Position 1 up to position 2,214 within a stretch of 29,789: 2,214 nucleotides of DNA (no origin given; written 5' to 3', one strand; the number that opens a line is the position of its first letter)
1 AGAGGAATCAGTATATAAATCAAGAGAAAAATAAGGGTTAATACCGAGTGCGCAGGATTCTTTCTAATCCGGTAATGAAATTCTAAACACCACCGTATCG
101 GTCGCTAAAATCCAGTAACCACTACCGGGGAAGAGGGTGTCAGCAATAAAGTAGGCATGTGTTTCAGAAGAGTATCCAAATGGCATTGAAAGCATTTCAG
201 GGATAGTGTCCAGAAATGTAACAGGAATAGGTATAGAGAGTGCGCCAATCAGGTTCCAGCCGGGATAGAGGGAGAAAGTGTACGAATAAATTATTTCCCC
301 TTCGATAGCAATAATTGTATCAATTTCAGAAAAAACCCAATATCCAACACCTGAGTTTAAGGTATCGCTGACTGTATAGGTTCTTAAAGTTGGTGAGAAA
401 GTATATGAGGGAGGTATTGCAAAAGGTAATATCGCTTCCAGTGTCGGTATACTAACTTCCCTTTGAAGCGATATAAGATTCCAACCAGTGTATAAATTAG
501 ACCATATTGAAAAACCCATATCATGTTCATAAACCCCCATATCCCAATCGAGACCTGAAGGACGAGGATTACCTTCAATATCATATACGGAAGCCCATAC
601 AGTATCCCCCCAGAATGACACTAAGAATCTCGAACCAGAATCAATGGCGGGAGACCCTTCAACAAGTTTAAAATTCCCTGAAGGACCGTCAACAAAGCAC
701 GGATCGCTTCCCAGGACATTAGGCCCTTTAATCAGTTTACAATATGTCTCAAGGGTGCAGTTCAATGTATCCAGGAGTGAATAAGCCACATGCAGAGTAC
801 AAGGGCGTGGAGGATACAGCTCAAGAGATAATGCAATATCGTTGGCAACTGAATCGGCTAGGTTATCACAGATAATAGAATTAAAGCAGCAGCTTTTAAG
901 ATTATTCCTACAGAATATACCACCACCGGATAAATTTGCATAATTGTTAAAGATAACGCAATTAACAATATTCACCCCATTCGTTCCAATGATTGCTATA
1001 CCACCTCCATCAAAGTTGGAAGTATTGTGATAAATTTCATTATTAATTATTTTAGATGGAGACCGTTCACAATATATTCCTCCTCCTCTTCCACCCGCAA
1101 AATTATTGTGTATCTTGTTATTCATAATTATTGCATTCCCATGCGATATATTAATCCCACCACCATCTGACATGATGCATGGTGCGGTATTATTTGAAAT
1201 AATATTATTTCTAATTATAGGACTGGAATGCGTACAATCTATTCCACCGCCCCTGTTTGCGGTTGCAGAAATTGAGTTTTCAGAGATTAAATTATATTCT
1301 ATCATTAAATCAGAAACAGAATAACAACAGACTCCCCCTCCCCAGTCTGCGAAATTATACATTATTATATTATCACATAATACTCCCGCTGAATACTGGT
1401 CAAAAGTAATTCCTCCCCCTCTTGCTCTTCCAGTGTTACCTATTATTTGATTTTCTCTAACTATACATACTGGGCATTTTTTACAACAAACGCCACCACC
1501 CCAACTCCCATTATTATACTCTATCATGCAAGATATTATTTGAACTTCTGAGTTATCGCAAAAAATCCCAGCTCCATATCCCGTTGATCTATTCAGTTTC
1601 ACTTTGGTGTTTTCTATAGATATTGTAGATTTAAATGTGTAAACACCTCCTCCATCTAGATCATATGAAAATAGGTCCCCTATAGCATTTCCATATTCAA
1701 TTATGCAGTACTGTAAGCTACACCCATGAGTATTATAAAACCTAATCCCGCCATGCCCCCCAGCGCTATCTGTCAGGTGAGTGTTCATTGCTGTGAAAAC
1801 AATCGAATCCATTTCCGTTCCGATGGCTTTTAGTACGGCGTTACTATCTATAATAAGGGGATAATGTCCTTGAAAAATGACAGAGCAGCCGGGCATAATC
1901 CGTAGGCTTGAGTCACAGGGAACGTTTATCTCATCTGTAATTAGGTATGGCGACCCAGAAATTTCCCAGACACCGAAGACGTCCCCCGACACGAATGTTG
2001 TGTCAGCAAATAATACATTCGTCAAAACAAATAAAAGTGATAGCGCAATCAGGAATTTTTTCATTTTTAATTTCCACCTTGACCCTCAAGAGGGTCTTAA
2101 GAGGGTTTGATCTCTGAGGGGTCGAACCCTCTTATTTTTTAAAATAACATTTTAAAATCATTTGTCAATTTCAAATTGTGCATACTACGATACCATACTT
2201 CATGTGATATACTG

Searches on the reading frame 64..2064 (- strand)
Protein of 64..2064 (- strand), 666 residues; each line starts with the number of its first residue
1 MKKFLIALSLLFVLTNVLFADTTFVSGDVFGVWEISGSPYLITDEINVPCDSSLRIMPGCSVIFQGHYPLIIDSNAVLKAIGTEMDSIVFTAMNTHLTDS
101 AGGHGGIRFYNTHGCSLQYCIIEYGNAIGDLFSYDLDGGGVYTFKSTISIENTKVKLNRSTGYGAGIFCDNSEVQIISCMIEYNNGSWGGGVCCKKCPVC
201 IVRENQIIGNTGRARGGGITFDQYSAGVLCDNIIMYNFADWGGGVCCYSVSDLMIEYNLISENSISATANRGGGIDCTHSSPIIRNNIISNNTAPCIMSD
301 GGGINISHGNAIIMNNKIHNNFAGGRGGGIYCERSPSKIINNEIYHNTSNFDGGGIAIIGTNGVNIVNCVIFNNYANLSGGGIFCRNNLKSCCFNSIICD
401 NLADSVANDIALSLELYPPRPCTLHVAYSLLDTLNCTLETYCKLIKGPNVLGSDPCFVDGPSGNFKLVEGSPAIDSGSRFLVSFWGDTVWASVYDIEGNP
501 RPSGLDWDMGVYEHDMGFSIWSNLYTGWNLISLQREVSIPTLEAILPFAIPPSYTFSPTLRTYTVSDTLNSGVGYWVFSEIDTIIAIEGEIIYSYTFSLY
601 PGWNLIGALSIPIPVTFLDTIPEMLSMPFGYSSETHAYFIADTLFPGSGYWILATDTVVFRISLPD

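Call 4: search_protein_families(library=pfam, proteins=[window:67-2064:-], max_evalue=1)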
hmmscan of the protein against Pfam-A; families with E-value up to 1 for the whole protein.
window:67-2064:- (666 aa): 3 families
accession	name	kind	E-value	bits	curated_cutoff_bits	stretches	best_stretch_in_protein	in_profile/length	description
PF13229.12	Beta_helix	-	1.9e-14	54.1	25.9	2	106-293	2-157/158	Right handed beta helix region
PF05048.19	NosD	-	1.1e-05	25.4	23.6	1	138-316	16-173/212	Periplasmic copper-binding protein (NosD)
PF02415.23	Chlam_PMP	-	0.019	15.6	20.6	2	320-333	6-19/19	Chlamydia polymorphic membrane protein (Chlamydia_PMP) repeat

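Call 5: search_protein_families(library=ncbifam, proteins=[window:67-2064:-], max_evalue=1)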
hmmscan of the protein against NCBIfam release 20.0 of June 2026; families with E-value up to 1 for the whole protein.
window:67-2064:- (666 aa): 2 families
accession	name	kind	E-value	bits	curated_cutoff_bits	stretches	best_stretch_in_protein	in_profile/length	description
NF041518.1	choice_anch_Q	domain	3.5e-07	30.4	25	1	460-514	12-57/58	choice-of-anchor Q domain-containing protein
TIGR04247.1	NosD_copper_fam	subfamily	0.33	9.5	300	2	162-233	73-144/377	nitrous oxide reductase family maturation protein NosD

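Call 33: find_encoding_contigs(protein=window:64-2064:-, flank=3000, max_places=4)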
Protein window:64-2064:- (666 aa): 1 contig read that carries it; 1 place shown.
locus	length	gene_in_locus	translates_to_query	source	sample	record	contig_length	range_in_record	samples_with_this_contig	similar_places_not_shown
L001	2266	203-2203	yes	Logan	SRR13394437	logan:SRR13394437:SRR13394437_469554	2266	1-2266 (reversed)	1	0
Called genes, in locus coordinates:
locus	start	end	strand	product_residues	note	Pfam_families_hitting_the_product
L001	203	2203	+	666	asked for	PF13229:Beta_helix, PF05048:NosD (weak), PF13229:Beta_helix (weak)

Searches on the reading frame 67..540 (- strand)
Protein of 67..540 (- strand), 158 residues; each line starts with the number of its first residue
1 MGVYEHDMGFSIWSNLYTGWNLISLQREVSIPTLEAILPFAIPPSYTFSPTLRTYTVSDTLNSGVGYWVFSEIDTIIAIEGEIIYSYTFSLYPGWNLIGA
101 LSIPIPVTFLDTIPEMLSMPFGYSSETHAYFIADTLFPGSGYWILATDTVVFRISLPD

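Call 4: search_protein_families(library=pfam, proteins=[window:67-540:-], max_evalue=1)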
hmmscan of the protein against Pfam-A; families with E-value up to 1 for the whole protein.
window:67-540:- (158 aa): 0 families

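Call 5: search_protein_families(library=ncbifam, proteins=[window:67-540:-], max_evalue=1)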
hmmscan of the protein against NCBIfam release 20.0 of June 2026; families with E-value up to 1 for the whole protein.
window:67-540:- (158 aa): 0 families

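Call 11: search_solved_structures(query=window:67-540:-, max_evalue=10)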
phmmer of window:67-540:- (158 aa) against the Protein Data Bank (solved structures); distinct sequences matched with E-value up to 10: 2.
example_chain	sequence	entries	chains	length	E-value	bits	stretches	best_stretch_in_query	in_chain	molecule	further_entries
3swm_A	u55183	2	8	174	0.24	14.8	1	45-84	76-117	NAC domain-containing protein 19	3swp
1ut4_A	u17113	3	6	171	0.27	14.7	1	44-84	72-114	NO APICAL MERISTEM PROTEIN | NAC domain-containing protein 19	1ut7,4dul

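Call 76: predict_structure(alignment_id=A4)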
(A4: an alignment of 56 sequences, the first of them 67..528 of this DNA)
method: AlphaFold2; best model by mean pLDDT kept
length: 154 residues; sequences in the alignment: 56
mean_pLDDT: 94.0   pTM: 0.88
mean pLDDT of the five models: 94.0, 93.2, 92.9, 92.8, 92.4
residues with pLDDT >= 90: 137; 70-90: 12; 50-70: 3; < 50: 2
segments of 3 or more residues with pLDDT < 50: none
pLDDT, mean of each block of 10 residues (from residue 1): 73 98 96 97 98 97 98 95 95 96 90 92 97 97 95 84
secondary structure, 60 per line:
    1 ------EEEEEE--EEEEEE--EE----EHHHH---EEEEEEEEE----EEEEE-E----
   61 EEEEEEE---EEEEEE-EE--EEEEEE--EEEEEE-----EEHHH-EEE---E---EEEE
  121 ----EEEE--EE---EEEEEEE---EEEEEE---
elements in order: E7-12 E15-20 H30-33 E37-45 E50-54 E61-67 E71-76 E82-87 E90-95 E107-109 E117-120 E125-128 E136-142 E146-151
